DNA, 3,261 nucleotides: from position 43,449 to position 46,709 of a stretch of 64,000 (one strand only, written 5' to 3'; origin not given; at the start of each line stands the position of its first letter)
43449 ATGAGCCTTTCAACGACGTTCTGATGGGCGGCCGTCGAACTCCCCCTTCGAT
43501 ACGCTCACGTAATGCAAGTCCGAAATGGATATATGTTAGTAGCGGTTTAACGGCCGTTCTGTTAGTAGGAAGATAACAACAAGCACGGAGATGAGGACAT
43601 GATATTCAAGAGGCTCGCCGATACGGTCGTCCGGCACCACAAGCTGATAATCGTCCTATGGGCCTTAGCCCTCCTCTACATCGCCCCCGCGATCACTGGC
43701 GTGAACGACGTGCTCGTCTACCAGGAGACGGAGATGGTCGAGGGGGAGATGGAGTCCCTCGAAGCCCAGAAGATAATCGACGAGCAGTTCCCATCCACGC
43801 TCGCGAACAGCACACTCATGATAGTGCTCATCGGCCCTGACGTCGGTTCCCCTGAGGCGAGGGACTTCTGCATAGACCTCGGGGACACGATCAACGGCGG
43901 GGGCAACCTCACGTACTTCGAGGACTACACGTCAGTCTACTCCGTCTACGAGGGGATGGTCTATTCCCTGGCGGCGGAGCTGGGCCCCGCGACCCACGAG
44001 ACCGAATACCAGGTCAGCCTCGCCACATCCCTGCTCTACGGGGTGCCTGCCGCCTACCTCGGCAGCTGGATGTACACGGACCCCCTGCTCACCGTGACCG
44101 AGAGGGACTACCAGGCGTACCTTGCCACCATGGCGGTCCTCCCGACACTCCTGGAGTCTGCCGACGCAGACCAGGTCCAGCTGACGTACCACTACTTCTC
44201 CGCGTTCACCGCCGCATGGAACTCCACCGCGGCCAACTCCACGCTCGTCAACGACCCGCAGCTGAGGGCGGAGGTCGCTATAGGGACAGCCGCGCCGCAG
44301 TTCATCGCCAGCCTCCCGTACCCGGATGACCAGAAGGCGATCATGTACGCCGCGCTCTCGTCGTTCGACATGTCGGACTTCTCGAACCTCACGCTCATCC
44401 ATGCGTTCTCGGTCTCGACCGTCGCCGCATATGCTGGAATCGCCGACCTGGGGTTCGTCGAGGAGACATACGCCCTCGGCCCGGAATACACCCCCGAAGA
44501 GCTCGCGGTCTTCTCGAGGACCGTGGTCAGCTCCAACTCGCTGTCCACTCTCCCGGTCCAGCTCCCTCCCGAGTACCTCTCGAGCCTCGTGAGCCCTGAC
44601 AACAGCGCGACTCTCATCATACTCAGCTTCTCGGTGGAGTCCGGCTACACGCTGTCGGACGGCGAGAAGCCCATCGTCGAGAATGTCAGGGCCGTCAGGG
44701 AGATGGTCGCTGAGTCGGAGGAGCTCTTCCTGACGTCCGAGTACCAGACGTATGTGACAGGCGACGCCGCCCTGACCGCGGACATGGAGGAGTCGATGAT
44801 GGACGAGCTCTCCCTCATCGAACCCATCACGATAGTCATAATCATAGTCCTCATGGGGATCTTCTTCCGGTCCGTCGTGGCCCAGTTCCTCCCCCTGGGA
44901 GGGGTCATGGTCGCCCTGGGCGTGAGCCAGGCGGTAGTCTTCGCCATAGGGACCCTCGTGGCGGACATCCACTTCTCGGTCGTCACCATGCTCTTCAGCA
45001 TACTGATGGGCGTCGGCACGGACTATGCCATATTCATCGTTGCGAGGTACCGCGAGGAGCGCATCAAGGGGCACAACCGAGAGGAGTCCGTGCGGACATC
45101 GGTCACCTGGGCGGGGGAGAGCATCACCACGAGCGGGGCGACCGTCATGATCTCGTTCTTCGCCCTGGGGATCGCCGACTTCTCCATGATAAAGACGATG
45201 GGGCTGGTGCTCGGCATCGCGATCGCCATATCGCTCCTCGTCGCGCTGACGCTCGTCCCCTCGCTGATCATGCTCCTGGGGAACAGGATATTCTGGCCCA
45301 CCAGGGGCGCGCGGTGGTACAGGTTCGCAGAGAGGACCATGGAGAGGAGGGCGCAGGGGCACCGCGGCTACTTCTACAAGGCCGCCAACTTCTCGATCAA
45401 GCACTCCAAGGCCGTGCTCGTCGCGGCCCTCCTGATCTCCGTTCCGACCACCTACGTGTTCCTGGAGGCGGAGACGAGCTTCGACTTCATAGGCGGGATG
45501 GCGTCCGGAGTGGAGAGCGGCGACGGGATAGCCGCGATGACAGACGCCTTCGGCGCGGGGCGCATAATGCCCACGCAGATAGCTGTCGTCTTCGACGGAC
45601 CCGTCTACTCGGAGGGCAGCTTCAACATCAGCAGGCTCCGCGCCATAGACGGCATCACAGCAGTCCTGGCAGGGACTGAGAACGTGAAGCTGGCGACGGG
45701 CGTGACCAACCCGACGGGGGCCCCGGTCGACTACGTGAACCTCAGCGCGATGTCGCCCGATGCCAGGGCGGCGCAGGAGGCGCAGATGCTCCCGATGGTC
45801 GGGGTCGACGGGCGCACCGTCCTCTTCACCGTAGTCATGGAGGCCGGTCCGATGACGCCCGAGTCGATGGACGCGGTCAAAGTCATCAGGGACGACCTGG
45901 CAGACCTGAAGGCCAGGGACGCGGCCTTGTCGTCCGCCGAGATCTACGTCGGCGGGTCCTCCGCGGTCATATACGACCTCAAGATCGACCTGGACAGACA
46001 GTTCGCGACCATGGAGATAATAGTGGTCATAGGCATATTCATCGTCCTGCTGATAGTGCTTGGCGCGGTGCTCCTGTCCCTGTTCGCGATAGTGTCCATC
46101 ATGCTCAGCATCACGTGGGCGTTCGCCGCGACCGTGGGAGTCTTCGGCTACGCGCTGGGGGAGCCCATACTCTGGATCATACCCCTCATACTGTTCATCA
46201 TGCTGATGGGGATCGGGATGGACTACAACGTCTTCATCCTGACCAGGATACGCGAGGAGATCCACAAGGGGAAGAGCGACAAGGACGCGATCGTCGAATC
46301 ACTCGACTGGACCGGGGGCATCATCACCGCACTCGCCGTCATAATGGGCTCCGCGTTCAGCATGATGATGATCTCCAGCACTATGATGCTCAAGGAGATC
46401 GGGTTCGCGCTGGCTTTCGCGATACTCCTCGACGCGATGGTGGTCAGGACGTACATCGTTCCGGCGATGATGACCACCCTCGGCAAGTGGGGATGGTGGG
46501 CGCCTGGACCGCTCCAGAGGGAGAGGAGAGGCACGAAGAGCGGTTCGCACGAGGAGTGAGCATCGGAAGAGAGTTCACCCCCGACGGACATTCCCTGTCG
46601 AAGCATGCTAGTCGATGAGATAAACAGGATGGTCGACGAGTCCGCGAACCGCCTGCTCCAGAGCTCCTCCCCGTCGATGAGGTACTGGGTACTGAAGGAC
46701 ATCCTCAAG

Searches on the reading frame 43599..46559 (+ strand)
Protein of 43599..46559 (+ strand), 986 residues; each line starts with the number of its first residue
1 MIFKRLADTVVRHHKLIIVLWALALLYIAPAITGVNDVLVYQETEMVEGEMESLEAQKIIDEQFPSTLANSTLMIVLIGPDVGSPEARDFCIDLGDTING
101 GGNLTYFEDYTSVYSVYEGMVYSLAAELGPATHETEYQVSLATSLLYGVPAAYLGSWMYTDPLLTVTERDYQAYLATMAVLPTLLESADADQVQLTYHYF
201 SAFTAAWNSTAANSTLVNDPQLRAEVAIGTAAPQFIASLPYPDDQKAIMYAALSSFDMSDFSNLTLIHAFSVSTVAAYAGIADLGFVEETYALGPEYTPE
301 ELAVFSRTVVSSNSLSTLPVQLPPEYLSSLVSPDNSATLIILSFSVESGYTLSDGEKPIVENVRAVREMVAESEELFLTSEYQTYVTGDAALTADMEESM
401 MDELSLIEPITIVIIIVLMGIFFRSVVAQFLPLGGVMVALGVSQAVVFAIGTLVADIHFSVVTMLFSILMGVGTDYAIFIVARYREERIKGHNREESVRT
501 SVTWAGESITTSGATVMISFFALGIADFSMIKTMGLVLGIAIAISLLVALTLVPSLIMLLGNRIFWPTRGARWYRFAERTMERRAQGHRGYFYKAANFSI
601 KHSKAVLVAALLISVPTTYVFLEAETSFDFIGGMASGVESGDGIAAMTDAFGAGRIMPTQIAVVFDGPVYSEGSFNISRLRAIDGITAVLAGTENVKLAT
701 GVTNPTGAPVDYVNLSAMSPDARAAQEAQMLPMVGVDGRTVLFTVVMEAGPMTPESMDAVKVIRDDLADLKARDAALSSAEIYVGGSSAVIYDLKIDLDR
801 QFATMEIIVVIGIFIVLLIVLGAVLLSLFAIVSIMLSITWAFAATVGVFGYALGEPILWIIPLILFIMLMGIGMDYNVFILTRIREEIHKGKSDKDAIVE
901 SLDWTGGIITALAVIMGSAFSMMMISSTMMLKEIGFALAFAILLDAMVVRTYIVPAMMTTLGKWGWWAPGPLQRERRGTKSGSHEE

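Call 26: search_protein_families(library=pfam, proteins=[window:43599-46559:+], max_evalue=0.001)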
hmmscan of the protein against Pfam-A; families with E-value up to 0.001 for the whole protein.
window:43599-46559:+ (986 aa): 2 families
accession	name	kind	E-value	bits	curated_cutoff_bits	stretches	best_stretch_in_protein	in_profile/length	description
PF03176.21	MMPL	-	1.6e-109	366.3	20.5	2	324-584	74-329/333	MMPL family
PF12349.14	Sterol-sensing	-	0.0004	20.7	22.3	0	832-954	10-130/153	Sterol-sensing domain of SREBP cleavage-activation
